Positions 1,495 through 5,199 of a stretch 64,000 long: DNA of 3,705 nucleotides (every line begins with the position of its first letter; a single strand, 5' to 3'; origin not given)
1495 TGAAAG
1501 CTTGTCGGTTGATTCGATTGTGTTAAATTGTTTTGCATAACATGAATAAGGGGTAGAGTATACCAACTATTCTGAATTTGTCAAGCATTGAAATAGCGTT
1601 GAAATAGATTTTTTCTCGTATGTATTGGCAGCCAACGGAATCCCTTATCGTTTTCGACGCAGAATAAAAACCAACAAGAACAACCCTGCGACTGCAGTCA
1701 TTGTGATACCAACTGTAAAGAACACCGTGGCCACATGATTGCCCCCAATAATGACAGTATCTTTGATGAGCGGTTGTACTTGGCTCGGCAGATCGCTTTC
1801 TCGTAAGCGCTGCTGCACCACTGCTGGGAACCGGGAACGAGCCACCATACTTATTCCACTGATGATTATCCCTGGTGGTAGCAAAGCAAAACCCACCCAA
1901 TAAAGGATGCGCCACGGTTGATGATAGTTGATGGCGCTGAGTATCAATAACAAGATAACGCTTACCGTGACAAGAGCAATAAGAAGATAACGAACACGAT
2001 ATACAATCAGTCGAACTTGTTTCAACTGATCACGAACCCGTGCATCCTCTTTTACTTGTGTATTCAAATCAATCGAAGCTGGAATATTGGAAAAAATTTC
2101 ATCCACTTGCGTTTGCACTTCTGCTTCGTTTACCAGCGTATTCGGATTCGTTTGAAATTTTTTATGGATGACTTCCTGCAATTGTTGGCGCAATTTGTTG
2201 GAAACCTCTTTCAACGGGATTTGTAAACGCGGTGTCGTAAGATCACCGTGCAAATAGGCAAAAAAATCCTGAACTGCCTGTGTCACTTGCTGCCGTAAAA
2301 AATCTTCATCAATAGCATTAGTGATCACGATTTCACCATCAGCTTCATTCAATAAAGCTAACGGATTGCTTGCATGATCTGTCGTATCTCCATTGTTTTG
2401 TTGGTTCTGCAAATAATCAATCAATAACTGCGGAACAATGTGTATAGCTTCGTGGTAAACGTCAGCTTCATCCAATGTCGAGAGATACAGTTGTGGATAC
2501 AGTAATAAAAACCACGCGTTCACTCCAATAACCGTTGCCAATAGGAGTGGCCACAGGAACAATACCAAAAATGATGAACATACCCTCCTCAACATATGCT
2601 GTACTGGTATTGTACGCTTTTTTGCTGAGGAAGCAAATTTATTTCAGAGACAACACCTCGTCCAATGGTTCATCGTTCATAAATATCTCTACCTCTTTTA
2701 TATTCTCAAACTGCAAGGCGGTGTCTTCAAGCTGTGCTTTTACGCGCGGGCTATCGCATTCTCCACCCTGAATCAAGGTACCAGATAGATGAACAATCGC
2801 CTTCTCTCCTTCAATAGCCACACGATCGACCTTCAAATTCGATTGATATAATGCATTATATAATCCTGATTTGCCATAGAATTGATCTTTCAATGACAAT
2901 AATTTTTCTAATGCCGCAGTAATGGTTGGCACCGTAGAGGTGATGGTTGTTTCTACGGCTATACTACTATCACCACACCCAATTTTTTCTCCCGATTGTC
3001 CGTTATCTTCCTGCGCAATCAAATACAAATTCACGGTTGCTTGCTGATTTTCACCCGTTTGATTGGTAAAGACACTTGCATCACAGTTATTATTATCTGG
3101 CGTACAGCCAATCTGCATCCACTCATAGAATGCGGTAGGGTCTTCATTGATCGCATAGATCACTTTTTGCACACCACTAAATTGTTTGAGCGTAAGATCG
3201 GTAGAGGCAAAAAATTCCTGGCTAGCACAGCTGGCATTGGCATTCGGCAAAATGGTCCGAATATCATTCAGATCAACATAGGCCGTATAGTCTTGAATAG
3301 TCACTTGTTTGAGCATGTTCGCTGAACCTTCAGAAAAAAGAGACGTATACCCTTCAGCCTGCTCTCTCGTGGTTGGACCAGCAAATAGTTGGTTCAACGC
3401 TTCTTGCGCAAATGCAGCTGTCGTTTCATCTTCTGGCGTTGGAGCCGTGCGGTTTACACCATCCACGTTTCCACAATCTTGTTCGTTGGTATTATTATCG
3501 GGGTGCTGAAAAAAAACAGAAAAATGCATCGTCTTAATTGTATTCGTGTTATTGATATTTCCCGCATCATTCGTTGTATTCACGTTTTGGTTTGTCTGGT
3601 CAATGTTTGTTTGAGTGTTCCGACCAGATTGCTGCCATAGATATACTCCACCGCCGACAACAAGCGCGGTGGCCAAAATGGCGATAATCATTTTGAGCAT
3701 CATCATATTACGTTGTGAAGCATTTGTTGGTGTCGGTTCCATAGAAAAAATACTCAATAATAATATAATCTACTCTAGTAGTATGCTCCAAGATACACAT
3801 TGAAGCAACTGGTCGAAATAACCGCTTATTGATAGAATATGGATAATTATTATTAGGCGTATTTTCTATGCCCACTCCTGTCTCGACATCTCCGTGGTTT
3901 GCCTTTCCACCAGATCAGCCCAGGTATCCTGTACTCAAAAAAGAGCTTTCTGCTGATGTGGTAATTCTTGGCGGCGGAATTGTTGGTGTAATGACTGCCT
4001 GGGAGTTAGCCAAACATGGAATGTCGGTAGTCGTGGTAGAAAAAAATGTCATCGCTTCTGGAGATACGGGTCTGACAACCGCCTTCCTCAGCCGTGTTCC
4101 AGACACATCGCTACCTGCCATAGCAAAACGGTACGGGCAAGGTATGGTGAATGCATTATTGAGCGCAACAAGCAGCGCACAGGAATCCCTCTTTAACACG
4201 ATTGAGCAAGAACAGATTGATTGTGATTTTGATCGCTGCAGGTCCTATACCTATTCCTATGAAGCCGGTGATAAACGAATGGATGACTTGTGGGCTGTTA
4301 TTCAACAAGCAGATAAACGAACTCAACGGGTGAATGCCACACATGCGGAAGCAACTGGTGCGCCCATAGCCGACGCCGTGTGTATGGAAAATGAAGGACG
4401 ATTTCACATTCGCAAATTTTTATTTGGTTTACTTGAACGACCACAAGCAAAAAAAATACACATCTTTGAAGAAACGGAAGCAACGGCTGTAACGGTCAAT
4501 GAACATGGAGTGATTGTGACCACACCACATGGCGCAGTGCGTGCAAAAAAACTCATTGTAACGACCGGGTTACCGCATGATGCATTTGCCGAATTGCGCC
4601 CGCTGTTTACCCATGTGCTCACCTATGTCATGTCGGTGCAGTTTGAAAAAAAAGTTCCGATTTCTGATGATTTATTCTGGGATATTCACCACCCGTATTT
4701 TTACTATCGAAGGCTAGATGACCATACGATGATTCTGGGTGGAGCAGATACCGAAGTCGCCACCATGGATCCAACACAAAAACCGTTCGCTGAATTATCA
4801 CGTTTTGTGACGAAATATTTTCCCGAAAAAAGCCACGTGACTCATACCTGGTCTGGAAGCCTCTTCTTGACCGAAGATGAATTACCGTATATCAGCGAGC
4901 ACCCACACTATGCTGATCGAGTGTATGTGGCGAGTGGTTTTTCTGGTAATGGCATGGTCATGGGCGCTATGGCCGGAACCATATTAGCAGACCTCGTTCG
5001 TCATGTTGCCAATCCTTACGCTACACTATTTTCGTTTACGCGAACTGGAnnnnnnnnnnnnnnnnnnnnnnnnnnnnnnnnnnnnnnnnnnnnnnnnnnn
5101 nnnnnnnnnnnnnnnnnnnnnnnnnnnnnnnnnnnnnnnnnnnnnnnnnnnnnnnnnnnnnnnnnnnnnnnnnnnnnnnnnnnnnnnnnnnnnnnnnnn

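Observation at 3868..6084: Single polypeptide combining an FAD-dependent oxidase, a His-bearing membrane domain and a Rieske [2Fe-2S] domain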

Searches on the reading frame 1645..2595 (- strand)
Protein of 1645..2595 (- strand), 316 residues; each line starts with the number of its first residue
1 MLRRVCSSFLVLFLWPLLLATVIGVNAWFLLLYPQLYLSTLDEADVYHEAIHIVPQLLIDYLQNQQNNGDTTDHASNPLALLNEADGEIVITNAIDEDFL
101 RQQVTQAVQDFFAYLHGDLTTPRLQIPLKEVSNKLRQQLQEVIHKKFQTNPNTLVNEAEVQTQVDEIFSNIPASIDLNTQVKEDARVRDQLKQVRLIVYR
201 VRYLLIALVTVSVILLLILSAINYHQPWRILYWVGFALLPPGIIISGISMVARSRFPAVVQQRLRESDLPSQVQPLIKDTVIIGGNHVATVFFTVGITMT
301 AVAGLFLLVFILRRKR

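Call 88: search_protein_families(library=pfam, proteins=[window:1645-2595:-], max_evalue=0.01)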
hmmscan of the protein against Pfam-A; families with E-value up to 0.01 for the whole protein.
window:1645-2595:- (316 aa): 1 family
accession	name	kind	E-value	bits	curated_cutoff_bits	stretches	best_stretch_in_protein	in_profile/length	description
PF07314.17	Lit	-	0.008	16.7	24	0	146-238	32-125/176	Lipoprotein intramolecular transacylase Lit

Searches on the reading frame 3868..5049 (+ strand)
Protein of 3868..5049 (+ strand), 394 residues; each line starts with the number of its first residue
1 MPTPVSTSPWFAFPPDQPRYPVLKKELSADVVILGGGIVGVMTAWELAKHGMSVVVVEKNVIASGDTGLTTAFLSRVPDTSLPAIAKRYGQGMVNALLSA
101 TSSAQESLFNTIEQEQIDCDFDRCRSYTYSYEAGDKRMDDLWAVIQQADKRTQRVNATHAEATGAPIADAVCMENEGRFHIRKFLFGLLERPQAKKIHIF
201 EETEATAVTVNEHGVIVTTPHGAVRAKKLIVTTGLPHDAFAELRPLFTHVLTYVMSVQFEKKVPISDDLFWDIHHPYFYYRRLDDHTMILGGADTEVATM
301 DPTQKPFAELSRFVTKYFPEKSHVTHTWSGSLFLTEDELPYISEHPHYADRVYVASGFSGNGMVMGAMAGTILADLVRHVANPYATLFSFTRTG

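Call 71: search_solved_structures(query=window:3868-5049:+, max_evalue=0.000001, show_alignments=4)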
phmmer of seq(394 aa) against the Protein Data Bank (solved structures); distinct sequences matched with E-value up to 0.000001: 18.
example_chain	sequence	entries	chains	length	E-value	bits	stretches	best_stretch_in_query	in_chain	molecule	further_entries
1y56_B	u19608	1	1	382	1.4e-15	60.4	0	283-378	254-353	sarcosine oxidase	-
5fjm_A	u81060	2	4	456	8.6e-13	51.2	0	28-70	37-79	L-AMINO ACID DEAMINASE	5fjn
4ysh_A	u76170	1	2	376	1.7e-12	50.2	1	30-385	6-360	Glycine oxidase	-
5i39_A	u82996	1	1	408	2.2e-10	43.3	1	28-377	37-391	L-amino acid deaminase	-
5hxw_A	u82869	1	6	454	4.8e-10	42.2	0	28-79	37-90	L-amino acid deaminase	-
1ryi_A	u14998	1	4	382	3.3e-09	39.4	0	197-379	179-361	GLYCINE OXIDASE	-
1ng3_A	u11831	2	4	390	3.6e-09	39.3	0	197-379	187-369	Glycine oxidase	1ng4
9woz_A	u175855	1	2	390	5.3e-09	38.7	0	197-379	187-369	Glycine oxidase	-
3if9_A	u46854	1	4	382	5.9e-09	38.6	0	197-379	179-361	Glycine oxidase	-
1vrq_B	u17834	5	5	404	5.1e-08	35.5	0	26-73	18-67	Sarcosine oxidase beta subunit | Subunit beta of sarcosine oxidase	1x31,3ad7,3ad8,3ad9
7cyx_A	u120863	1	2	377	6.3e-08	35.2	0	199-378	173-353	Glycine oxidase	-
3ada_B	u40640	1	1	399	7.9e-08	34.9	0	27-73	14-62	SARCOSINE OXIDASE BETA SUBUNIT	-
2q6u_A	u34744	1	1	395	1.4e-07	34.1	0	28-68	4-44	NikD protein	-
3hzl_A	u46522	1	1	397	1.4e-07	34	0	28-68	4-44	NikD protein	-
2oln_A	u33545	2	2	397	1.4e-07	34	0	28-68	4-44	nikD protein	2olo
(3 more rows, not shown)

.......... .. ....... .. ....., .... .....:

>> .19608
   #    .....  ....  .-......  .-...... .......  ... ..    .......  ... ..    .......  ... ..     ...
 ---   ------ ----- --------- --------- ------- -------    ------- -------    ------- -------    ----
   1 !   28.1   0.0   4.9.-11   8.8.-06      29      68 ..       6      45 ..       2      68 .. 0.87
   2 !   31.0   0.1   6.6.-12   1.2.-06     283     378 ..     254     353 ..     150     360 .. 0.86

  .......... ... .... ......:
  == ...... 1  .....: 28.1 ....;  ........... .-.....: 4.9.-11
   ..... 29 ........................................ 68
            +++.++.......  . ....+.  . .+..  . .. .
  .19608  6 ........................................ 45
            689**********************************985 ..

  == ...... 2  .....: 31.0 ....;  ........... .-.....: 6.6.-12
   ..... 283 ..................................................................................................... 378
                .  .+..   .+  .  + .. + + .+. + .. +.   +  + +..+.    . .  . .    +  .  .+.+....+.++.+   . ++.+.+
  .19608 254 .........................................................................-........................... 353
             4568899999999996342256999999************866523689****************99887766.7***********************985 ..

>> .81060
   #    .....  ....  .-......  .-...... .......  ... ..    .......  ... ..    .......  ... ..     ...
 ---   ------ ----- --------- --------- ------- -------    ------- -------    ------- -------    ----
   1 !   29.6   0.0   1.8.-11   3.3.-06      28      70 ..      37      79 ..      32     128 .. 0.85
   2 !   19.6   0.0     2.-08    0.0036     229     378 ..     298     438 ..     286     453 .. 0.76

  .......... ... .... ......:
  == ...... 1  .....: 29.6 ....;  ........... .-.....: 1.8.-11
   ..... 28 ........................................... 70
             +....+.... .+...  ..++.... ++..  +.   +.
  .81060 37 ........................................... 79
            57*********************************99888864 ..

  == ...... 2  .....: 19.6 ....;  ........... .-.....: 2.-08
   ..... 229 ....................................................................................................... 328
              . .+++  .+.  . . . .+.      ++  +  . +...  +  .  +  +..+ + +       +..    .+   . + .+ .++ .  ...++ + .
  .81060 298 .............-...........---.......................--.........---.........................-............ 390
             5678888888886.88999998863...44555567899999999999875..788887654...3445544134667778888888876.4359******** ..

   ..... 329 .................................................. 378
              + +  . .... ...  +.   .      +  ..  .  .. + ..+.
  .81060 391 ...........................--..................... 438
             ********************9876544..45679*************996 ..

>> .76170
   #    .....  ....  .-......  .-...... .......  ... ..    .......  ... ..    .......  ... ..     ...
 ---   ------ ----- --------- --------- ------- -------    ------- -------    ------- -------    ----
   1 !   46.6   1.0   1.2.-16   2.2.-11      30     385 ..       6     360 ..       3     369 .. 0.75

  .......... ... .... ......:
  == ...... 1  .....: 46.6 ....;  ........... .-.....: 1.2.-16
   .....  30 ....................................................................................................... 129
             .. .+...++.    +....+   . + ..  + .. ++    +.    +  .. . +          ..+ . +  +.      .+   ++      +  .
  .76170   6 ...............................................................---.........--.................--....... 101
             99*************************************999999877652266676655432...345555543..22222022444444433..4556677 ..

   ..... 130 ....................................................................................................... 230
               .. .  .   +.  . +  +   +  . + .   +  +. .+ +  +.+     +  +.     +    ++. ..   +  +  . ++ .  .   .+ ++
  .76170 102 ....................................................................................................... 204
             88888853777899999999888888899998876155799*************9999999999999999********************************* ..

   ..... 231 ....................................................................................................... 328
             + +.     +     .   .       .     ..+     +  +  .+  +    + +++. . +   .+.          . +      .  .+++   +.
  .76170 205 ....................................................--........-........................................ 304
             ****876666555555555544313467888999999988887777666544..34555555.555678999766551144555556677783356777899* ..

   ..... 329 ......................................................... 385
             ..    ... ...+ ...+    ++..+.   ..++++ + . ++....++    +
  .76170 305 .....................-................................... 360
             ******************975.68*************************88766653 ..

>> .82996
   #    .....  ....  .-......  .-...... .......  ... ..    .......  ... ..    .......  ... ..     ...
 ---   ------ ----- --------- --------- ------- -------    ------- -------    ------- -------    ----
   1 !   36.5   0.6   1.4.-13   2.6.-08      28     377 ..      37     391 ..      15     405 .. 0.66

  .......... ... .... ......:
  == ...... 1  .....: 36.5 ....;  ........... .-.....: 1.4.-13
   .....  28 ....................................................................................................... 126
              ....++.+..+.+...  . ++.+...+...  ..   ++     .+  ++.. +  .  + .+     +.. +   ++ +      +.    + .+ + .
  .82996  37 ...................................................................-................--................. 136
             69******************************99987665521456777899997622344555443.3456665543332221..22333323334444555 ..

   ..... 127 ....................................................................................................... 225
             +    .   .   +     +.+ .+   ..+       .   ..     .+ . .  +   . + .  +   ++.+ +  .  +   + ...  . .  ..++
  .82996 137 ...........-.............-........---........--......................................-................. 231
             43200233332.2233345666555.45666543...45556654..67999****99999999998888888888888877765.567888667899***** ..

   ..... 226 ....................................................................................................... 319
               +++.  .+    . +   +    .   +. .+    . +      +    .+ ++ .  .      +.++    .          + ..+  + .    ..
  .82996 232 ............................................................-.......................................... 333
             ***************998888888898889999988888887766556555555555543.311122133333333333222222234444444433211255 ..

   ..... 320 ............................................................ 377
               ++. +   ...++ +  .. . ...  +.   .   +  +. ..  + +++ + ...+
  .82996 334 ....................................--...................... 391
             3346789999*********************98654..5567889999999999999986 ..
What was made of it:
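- On Named DAO subfamilies (ThiO glycine oxidase, SoxB, DadA, pipecolate oxidase, PuuB-like): Ours reads WSGSLF where G. kaustophilus glycine oxidase reads WSGIRP (call 71).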
